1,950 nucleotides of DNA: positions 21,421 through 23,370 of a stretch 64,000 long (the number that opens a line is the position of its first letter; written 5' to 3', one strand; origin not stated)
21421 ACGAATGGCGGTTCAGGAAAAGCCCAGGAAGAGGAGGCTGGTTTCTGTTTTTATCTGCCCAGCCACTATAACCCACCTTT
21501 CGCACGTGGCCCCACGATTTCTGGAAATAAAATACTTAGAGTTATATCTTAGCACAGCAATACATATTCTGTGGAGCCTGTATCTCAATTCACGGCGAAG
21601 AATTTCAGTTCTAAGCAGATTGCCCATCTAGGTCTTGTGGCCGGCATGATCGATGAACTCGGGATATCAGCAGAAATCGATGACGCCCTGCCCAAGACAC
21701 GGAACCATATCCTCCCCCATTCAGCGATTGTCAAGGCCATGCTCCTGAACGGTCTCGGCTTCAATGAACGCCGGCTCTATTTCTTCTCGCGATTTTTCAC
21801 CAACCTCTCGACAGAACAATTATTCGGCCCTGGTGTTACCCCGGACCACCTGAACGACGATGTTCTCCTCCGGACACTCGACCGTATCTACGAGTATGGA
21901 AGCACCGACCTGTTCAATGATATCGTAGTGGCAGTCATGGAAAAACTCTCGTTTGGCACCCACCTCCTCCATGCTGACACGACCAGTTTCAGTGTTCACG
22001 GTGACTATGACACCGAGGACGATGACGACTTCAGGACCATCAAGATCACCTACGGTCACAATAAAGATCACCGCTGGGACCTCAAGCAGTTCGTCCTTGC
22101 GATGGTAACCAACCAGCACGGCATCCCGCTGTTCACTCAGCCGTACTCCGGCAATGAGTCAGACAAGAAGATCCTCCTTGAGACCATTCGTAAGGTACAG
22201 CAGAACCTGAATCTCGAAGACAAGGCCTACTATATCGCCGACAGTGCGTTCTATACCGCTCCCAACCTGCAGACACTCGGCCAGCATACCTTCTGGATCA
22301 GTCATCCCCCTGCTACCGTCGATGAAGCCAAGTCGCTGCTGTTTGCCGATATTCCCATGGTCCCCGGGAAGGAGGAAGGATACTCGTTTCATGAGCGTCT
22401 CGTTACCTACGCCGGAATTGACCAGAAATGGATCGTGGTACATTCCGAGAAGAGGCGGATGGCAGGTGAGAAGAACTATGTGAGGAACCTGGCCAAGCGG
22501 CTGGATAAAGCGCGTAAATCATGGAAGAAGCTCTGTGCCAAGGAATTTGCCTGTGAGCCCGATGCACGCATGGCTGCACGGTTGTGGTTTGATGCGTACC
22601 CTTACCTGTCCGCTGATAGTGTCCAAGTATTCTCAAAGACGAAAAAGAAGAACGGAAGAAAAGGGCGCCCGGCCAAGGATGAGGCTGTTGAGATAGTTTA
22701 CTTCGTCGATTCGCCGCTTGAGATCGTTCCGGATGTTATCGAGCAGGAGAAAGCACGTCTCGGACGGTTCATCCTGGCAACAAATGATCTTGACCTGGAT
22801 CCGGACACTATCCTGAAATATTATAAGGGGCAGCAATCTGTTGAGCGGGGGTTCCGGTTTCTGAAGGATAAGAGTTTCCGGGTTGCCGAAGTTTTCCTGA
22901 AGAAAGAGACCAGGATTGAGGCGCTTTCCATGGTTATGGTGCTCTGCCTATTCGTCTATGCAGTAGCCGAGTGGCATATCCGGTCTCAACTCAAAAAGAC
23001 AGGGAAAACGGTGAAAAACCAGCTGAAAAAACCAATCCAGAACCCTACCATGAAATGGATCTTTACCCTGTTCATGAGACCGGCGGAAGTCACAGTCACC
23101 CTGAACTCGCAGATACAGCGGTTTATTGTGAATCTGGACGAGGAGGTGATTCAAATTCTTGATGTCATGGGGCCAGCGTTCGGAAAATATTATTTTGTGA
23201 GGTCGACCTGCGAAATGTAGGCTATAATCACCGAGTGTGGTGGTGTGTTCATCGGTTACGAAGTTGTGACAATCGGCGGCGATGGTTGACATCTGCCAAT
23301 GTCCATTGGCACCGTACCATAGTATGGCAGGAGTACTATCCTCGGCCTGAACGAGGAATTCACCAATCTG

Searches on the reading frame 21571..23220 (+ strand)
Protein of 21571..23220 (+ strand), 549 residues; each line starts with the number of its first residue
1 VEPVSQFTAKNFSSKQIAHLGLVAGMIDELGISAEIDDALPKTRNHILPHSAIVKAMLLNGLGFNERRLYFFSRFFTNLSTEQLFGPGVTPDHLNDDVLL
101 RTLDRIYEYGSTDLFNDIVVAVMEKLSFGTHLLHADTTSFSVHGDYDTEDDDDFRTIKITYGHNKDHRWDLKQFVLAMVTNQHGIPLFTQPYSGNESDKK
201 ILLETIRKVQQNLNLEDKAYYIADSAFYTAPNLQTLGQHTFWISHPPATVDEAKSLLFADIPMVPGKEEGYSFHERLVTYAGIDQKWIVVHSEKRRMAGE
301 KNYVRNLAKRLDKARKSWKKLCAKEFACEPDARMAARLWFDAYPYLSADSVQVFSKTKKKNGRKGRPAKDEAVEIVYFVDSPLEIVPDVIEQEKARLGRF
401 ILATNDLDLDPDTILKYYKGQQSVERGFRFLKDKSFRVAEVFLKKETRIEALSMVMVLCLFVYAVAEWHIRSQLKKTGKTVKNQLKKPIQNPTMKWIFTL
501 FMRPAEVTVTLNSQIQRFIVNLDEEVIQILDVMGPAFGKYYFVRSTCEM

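Call 40: search_protein_families(library=pfam, proteins=[window:21571-23220:+], max_evalue=0.001)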
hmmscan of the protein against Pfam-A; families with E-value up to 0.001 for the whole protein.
window:21571-23220:+ (549 aa): 3 families
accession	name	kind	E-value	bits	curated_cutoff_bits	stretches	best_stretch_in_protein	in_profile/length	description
PF14104.11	DUF4277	-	3.2e-40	137.4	25.4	1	13-120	2-109/109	Domain of unknown function (DUF4277)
PF01609.27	DDE_Tnp_1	-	3.3e-14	53.5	23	1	136-461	10-199/200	Transposase DDE domain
PF13359.12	DDE_Tnp_4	-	0.00095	19.3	24.8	0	175-236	32-93/158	DDE superfamily endonuclease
